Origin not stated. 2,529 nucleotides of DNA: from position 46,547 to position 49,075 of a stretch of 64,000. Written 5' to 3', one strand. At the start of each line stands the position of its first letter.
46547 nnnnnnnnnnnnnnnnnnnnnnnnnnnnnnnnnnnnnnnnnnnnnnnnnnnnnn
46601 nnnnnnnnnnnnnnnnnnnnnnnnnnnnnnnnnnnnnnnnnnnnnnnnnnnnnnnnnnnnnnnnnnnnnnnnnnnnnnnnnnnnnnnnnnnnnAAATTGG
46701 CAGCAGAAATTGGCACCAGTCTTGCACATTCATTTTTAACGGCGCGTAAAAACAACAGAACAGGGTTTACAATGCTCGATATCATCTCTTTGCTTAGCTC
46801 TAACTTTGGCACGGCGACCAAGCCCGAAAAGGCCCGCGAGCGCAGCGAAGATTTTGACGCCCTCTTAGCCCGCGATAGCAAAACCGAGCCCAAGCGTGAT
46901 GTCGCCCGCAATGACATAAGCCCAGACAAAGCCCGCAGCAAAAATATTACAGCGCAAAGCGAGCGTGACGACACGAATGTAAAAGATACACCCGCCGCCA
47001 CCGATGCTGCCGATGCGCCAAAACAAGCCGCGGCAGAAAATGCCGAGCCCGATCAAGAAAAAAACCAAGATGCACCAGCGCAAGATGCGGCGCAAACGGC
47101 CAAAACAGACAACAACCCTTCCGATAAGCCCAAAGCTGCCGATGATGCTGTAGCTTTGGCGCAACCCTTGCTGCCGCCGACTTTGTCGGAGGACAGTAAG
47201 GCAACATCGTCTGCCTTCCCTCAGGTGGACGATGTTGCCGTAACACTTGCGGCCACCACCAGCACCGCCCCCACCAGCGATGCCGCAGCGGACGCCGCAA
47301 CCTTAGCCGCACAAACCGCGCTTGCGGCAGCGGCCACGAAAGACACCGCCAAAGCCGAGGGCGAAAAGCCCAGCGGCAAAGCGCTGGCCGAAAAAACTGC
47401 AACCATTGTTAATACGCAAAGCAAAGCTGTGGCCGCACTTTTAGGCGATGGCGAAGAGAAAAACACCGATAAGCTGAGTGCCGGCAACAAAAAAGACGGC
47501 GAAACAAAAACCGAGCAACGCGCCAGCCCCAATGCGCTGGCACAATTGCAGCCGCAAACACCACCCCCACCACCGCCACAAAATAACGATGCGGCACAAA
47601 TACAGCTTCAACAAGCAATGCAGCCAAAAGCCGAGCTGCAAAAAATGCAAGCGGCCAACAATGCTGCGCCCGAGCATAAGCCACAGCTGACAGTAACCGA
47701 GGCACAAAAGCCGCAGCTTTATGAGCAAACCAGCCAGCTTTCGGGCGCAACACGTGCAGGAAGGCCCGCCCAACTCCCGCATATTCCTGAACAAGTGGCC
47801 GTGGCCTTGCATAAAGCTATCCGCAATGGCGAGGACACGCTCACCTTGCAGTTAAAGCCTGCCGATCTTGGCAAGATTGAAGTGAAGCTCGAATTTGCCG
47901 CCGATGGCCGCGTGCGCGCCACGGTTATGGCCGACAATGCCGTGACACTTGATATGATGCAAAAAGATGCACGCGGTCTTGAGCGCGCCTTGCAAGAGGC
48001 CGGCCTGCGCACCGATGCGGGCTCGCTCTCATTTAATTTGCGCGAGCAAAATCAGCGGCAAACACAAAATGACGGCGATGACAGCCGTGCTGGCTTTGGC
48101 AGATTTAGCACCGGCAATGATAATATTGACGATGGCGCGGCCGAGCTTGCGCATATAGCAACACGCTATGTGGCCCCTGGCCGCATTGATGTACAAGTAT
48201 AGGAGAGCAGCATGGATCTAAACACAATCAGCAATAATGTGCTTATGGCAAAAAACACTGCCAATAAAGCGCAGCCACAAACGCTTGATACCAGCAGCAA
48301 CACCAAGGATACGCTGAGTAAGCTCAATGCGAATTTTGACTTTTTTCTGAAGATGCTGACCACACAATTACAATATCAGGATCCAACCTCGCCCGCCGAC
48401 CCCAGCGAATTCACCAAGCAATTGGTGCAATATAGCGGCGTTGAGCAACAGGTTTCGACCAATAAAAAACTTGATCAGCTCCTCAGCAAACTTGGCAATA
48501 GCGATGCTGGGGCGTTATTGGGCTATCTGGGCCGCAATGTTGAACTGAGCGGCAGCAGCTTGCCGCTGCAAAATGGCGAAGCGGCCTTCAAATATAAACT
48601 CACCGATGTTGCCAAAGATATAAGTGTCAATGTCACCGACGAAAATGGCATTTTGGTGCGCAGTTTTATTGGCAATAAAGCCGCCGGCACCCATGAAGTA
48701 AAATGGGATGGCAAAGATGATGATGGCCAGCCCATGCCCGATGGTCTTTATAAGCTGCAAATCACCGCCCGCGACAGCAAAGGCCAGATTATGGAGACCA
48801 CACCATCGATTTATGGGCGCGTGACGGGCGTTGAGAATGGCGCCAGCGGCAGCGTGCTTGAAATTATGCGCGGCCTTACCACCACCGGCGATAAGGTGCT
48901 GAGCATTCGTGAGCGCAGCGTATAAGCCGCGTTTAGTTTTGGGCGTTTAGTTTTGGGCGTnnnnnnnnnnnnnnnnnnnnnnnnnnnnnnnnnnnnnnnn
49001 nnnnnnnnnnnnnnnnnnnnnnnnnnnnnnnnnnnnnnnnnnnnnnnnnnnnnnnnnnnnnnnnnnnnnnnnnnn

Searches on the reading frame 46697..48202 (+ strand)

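Call 96: search_protein_families(library=pfam, proteins=[window:46697-48202:+], max_evalue=0.001)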
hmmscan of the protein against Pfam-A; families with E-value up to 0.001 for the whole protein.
window:46697-48202:+ (501 aa): 1 family
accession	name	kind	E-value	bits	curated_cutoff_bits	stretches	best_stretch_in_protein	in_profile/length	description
PF02120.21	Flg_hook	-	1.4e-13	50.9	29.8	1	374-453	7-83/85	Flagellar hook-length control protein FliK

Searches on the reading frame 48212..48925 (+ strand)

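Call 96: search_protein_families(library=pfam, proteins=[window:48212-48925:+], max_evalue=0.001)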
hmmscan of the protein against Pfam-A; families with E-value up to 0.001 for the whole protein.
window:48212-48925:+ (237 aa): 4 families
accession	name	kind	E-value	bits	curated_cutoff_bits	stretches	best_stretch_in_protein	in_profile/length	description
PF13860.13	FlgD_ig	-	1.9e-18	66.7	27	1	122-188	10-77/79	FlgD Ig-like domain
PF03963.19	FlgD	-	3.6e-18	66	27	1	16-89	2-75/75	Flagellar hook capping protein - N-terminal region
PF13861.12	FLgD_tudor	-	0.00032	21.3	26.9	1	104-222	8-50/58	FlgD Tudor-like domain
PF10029.15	DUF2271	-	0.00099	19.3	27.3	0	156-187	72-104/136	Predicted periplasmic protein (DUF2271)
